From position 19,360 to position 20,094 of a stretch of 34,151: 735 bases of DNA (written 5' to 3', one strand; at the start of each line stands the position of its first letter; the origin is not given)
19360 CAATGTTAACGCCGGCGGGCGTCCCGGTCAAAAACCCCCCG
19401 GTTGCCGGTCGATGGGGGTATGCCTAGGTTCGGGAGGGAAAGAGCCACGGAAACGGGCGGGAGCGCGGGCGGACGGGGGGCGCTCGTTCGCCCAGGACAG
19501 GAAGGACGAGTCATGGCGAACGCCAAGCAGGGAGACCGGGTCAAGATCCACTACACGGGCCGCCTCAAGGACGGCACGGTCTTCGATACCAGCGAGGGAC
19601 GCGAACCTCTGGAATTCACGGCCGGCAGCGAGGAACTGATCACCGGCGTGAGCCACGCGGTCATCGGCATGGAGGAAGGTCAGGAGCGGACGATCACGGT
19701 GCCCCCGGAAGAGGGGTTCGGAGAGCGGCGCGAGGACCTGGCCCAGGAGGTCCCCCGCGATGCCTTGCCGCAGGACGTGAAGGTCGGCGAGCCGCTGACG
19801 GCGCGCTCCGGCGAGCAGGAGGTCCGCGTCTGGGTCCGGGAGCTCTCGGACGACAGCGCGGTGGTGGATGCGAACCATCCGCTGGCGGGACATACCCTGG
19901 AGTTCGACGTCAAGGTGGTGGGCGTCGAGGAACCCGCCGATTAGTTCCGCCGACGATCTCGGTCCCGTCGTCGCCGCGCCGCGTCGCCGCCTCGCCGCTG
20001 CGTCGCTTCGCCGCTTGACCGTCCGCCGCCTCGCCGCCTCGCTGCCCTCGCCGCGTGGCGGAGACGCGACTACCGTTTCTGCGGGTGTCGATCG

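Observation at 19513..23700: Cdc48/p97-like double-ring AAA+ unfoldase in a bacterial, apparently diderm, context, flanked by an FKBP prolyl isomerase and an MFS transporter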

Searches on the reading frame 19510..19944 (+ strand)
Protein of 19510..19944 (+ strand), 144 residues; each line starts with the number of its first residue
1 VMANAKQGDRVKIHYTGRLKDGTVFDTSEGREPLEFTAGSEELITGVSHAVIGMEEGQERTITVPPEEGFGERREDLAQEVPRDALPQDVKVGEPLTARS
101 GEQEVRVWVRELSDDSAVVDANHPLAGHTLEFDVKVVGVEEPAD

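Call 3: search_protein_families(library=pfam, proteins=[window:19510-19944:+])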
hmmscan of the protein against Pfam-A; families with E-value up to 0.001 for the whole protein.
window:19510-19944:+ (144 aa): 1 family
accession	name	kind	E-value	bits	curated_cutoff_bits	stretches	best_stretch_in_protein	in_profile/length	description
PF00254.34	FKBP_C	-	1.6e-23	83.2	21.1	1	4-85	4-74/94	FKBP-type peptidyl-prolyl cis-trans isomerase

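Call 5: search_protein_families(library=ncbifam, proteins=[window:19510-19944:+])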
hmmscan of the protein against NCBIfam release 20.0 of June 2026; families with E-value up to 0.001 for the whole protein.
window:19510-19944:+ (144 aa): 7 families
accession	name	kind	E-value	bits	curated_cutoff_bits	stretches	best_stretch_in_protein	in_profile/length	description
NF008008.0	PRK10737.1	equivalog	6.4e-20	71.9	174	1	11-142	9-142/196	peptidylprolyl isomerase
NF011676.0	PRK15095.1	equivalog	1.4e-19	70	125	1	6-141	6-145/156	FKBP-type peptidyl-prolyl cis-trans isomerase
NF008602.0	PRK11570.1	subfamily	3e-10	40.4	198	1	7-75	119-186/206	FKBP-type peptidyl-prolyl cis-trans isomerase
TIGR00115.1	tig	equivalog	3.2e-10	39.4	180.2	1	4-142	148-234/410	trigger factor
NF053689.1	BamJ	equivalog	7.6e-10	39.4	100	1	6-75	95-169/184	BamJ family beta-barrel-assembly machinery protein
NF008150.0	PRK10902.1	equivalog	1.3e-05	24.8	215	1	5-73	161-228/271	FKBP-type peptidyl-prolyl cis-trans isomerase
TIGR03516.1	ppisom_GldI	equivalog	0.0008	18.8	157.6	0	5-71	86-152/177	gliding motility-associated peptidyl-prolyl isomerase GldI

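Call 38: find_homologous_proteins(query=window:19510-19944:+, max_evalue=1e-15)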
Query window:19510-19944:+ (144 aa): 4421 proteins with E <= 1e-15 among 4457 candidates; the best 120 are listed.
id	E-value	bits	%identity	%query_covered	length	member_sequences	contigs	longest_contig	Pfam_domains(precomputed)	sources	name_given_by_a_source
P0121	5.3e-87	307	100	99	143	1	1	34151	PF00254.35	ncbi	ncbi:MAG: peptidylprolyl isomerase [Candidatus Krumholzibacteriia bacterium]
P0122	9.8e-62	225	73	97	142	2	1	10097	PF00254.35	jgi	-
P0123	1.1e-60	222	71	96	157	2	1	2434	PF00254.35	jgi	jgi:peptidylprolyl isomerase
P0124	1.9e-58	214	71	96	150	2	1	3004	PF00254.35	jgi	jgi:FKBP-type peptidyl-prolyl cis-trans isomerase 2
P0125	2.4e-58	214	70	96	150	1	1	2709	PF00254.35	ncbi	-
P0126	2.4e-58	214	69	96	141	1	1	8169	PF00254.35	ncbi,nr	ncbi:MAG: peptidylprolyl isomerase [Candidatus Eisenbacteria bacterium]|nr:peptidylprolyl isomerase 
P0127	2.8e-58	214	69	96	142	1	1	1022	PF00254.35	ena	-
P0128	5.4e-57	210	67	96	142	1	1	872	PF00254.35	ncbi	-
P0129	6.7e-57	209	67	96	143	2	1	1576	PF00254.35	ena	-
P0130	1.1e-56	209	67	97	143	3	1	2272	PF00254.35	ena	-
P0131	1.1e-56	209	67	97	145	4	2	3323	PF00254.35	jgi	jgi:peptidylprolyl isomerase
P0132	2.8e-56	207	67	96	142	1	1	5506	PF00254.35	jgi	jgi:peptidylprolyl isomerase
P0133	4.2e-56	207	66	96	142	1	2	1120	PF00254.35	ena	-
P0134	5.6e-56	206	67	96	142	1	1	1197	PF00254.35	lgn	-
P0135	1.1e-55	206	67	96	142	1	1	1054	PF00254.35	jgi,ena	-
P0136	3.0e-55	204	68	96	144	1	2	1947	PF00254.35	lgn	-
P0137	4.3e-55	204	65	96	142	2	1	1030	PF00254.35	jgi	jgi:peptidylprolyl isomerase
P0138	2.8e-53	198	66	89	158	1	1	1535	PF00254.35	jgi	jgi:peptidylprolyl isomerase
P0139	5.8e-53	197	63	97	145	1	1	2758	PF00254.35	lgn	-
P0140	6.9e-53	196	64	97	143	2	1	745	PF00254.35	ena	-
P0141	2.5e-52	195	66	96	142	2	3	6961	PF00254.35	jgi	jgi:FKBP-type peptidyl-prolyl cis-trans isomerase 2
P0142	6.1e-52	193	64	96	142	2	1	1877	PF00254.35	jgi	-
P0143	2.0e-51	192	65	94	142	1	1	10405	PF00254.35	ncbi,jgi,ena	-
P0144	3.1e-51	191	59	97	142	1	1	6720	PF00254.35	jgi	jgi:peptidylprolyl isomerase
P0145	3.5e-51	191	62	97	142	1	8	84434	PF00254.35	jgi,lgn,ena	-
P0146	1.3e-50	189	61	96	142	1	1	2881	PF00254.35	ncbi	-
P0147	6.6e-50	187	62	96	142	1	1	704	PF00254.35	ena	-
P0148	2.0e-49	185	59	96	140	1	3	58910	PF00254.35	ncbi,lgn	-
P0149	2.8e-49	185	62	96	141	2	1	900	PF00254.35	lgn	-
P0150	6.2e-49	184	59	97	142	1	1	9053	PF00254.35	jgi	jgi:peptidylprolyl isomerase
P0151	9.8e-49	183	57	94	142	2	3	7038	PF00254.35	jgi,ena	-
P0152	1.4e-48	182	58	99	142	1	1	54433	PF00254.35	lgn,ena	-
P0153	1.8e-48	182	59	99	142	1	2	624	PF00254.35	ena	-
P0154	1.8e-48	182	61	97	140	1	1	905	PF00254.35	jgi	jgi:peptidylprolyl isomerase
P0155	2.5e-48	182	58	97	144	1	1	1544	PF00254.35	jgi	jgi:FKBP-type peptidyl-prolyl cis-trans isomerase 2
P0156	1.1e-47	180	60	97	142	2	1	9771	PF00254.35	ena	-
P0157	1.1e-47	180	59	97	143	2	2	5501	PF00254.35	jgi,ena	-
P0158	1.3e-47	179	61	96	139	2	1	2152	PF00254.35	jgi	jgi:peptidylprolyl isomerase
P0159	1.8e-47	179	56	99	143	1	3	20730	PF00254.35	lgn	-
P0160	2.1e-47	179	62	97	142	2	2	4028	PF00254.35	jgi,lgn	jgi:peptidylprolyl isomerase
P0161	2.3e-47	179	59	97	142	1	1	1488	PF00254.35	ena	-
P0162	4.6e-47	178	59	97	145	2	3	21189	PF00254.35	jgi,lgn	-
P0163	4.8e-47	178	57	97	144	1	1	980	PF00254.35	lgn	-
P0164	4.8e-47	178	59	96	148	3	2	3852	PF00254.35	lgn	-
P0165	5.8e-47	177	63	97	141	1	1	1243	PF00254.35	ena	-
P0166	6.4e-47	177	60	96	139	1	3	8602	PF00254.35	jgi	jgi:peptidylprolyl isomerase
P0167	7.7e-47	177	58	97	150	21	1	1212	PF00254.35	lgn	-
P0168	1.8e-46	176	58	95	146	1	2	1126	PF00254.35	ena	-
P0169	1.8e-46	176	61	92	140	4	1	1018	PF00254.35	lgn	-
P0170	2.2e-46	175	58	97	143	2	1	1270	PF00254.35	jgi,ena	-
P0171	2.3e-46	175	60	96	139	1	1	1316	PF00254.35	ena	-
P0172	3.0e-46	175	57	99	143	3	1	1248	PF00254.35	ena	-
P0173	3.2e-46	175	57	96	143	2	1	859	PF00254.35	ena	-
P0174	3.8e-46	175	60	97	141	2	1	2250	PF00254.35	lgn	-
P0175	4.1e-46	175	55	99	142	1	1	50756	PF00254.35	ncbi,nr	ncbi:MAG: peptidylprolyl isomerase [Candidatus Eisenbacteria bacterium]|nr:peptidylprolyl isomerase 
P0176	4.2e-46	174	58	97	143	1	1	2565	PF00254.35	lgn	-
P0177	5.4e-46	174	57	97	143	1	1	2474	PF00254.35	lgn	-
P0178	6.2e-46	174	60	97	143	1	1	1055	PF00254.35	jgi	jgi:peptidylprolyl isomerase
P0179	7.7e-46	174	60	94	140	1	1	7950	PF00254.35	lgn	-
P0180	1.3e-45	173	60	94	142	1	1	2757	PF00254.35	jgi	jgi:peptidylprolyl isomerase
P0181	2.0e-45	172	58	95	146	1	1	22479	PF00254.35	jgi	jgi:peptidylprolyl isomerase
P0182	2.3e-45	172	56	97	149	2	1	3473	PF00254.35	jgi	jgi:peptidylprolyl isomerase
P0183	3.0e-45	172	56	97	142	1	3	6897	PF00254.35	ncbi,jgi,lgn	jgi:peptidylprolyl isomerase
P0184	3.6e-45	171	54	97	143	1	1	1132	PF00254.35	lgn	-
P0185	4.6e-45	171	61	92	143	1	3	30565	PF00254.35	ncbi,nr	ncbi:MAG: peptidylprolyl isomerase [Gemmatales bacterium]|nr:peptidylprolyl isomerase [Gemmatales ba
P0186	4.8e-45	171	58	94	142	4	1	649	PF00254.35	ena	-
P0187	1.1e-44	170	57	96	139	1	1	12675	PF00254.35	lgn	-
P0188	1.4e-44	169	60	95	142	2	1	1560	PF00254.35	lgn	-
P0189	1.5e-44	169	58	94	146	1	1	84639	PF00254.35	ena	-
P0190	1.9e-44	169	59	97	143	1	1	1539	PF00254.35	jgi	jgi:FKBP-type peptidyl-prolyl cis-trans isomerase 2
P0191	2.3e-44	169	57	99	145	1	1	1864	PF00254.35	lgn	-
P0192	2.9e-44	169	56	99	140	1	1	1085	PF00254.35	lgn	-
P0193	2.9e-44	168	57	96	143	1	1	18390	PF00254.35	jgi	jgi:peptidylprolyl isomerase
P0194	3.2e-44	168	55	95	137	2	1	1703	PF00254.35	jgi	jgi:FKBP-type peptidyl-prolyl cis-trans isomerase 2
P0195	3.5e-44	168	55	94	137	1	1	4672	PF00254.35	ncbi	-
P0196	3.9e-44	168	60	98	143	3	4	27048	PF00254.35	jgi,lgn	-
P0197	1.1e-43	167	57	97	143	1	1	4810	PF00254.35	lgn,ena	-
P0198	1.1e-43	167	55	95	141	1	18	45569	PF00254.35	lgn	-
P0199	1.2e-43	166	58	94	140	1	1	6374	PF00254.35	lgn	-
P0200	1.5e-43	166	55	97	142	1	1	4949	PF00254.35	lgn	-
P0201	3.6e-43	165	56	95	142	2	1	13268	PF00254.35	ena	-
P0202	4.8e-43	165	57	95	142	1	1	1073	PF00254.35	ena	-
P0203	5.2e-43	164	57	96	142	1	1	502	PF00254.35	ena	-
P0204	8.1e-43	164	55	95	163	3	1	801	PF00254.35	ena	-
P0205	9.5e-43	164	53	97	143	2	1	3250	PF00254.35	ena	-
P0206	1.3e-42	163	57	92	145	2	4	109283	PF00254.35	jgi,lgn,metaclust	metaclust:\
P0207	1.3e-42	163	56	96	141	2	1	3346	PF00254.35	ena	-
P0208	1.6e-42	163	54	99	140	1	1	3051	PF00254.35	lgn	-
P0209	2.5e-42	162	54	96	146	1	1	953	PF00254.35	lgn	-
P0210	2.7e-42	162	57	97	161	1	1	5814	PF00254.35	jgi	jgi:peptidylprolyl isomerase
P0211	2.8e-42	162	58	92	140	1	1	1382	PF00254.35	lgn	-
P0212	4.7e-42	161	55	94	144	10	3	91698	PF00254.35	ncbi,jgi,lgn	ncbi:MAG: FKBP-type peptidyl-prolyl cis-trans isomerase [Thermoguttaceae bacterium]|jgi:peptidylprol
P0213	5.4e-42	161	56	87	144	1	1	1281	PF00254.35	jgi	-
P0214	5.9e-42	161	58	94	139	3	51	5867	PF00254.35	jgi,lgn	-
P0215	8.1e-42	161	56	95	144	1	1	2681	PF00254.35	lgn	-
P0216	1.1e-41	160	55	93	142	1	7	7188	PF00254.35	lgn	-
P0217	1.1e-41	160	55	97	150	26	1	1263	PF00254.35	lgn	-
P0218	1.3e-41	160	52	97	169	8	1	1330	PF00254.35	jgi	jgi:peptidylprolyl isomerase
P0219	2.9e-41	159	55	96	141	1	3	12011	PF00254.35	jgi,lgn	-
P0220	5.0e-41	158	56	92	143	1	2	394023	PF00254.35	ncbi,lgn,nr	ncbi:MAG: peptidylprolyl isomerase [Gemmatales bacterium]|nr:peptidylprolyl isomerase [Gemmatales ba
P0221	5.5e-41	158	59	97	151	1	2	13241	PF00254.35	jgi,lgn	-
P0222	5.8e-41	158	55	94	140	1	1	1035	PF00254.35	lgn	-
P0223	6.8e-41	158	55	97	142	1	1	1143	PF00254.35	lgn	-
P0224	8.1e-41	157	54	94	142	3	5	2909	PF00254.35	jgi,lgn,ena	-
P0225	9.4e-41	157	55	90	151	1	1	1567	PF00254.35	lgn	-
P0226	1.1e-40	157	59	94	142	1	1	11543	PF00254.35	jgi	-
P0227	1.3e-40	157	53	99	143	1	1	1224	PF00254.35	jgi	-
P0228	1.3e-40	157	53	97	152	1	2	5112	PF00254.35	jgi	-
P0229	1.8e-40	156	55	97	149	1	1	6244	PF00254.35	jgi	-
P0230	1.9e-40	156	58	92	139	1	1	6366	PF00254.35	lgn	-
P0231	3.3e-40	155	56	94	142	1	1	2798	PF00254.35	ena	-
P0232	4.6e-40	155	55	94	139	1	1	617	PF00254.35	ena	-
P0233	5.0e-40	155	54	96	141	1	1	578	PF00254.35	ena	-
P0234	6.7e-40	154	57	93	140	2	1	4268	PF00254.35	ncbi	-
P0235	8.0e-40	154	54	94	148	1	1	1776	PF00254.35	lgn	-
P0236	1.4e-39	153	51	96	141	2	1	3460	PF00254.35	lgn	-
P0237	1.8e-39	153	54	96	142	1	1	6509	PF00254.35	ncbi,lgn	ncbi:MAG: peptidylprolyl isomerase [Gemmatimonadota bacterium]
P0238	1.9e-39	153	51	97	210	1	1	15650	PF00254.35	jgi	jgi:peptidylprolyl isomerase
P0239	1.9e-39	153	55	97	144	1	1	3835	PF00254.35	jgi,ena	-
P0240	2.1e-39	153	54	96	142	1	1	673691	PF00254.35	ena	-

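Call 39: find_encoding_contigs(protein=P0122, flank=4000, max_places=2)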
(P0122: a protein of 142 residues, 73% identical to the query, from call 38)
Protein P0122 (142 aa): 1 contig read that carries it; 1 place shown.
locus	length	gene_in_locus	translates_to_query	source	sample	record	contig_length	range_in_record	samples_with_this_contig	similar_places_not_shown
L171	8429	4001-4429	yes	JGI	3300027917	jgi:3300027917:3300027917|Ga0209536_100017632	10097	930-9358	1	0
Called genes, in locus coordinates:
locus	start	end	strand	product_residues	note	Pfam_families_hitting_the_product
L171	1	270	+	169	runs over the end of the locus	PF01042:Ribonuc_L-PSP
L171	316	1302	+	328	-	PF02423:OCD_Mu_crystall, PF01488:Shikimate_DH (weak)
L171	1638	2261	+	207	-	-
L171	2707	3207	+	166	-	PF04073:tRNA_edit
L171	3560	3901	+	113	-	PF00076:RRM_1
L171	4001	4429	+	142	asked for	PF00254:FKBP_C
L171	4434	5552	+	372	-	PF03781:FGE-sulfatase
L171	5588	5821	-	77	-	PF03966:Trm112p (faint)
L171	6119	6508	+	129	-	PF01258:zf-dskA_traR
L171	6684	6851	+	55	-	PF00471:Ribosomal_L33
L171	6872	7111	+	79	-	PF00830:Ribosomal_L28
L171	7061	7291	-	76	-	-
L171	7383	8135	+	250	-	PF00005:ABC_tran, PF13304:AAA_21 (faint)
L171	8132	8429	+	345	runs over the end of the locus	?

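Call 40: find_encoding_contigs(protein=P0126, flank=4000, max_places=2)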
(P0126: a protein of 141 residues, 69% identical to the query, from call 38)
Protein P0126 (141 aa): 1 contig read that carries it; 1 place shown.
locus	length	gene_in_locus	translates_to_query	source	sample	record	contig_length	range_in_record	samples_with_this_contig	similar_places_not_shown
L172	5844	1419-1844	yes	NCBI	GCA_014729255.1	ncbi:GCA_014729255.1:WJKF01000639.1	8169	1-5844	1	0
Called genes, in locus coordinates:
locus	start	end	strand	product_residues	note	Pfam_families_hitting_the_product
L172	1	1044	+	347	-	PF03958:Secretin_N, PF00263:Secretin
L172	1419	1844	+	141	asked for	PF00254:FKBP_C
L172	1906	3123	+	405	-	PF03781:FGE-sulfatase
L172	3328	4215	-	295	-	-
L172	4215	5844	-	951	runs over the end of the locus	PF07963:N_methyl, PF00041:fn3 (faint)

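Call 41: find_encoding_contigs(protein=P0145, flank=4000, max_places=2)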
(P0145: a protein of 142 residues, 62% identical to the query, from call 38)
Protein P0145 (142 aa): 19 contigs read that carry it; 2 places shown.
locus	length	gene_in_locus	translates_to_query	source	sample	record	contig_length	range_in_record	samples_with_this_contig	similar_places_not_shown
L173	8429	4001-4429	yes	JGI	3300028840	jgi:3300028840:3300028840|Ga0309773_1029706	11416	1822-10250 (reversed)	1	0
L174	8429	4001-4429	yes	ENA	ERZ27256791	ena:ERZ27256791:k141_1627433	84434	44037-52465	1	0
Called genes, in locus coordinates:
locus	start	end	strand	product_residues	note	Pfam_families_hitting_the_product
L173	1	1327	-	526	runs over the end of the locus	PF13620:CarboxypepD_reg (faint)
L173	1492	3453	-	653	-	PF00122:E1-E2_ATPase, PF12710:HAD (faint), PF00702:Hydrolase, PF08282:Hydrolase_3 (faint)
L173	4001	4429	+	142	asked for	PF00254:FKBP_C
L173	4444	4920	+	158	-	PF13302:Acetyltransf_3 (weak), PF13527:Acetyltransf_9, PF00583:Acetyltransf_1, PF13673:Acetyltransf_10, PF13508:Acetyltransf_7, PF08445:FR47 (weak)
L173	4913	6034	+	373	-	PF01546:Peptidase_M20, PF07687:M20_dimer (weak)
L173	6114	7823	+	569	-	PF19289:PmbA_TldD_3rd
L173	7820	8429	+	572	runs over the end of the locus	PF19289:PmbA_TldD_3rd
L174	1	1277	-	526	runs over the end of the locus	PF13620:CarboxypepD_reg (faint)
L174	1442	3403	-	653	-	PF00122:E1-E2_ATPase, PF12710:HAD (faint), PF00702:Hydrolase, PF08282:Hydrolase_3 (faint)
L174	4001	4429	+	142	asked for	PF00254:FKBP_C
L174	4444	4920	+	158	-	PF13302:Acetyltransf_3 (weak), PF13527:Acetyltransf_9, PF00583:Acetyltransf_1, PF13673:Acetyltransf_10, PF13508:Acetyltransf_7, PF08445:FR47 (weak)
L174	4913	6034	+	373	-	PF01546:Peptidase_M20, PF07687:M20_dimer (weak)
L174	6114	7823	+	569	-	PF19289:PmbA_TldD_3rd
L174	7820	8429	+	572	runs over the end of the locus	PF19289:PmbA_TldD_3rd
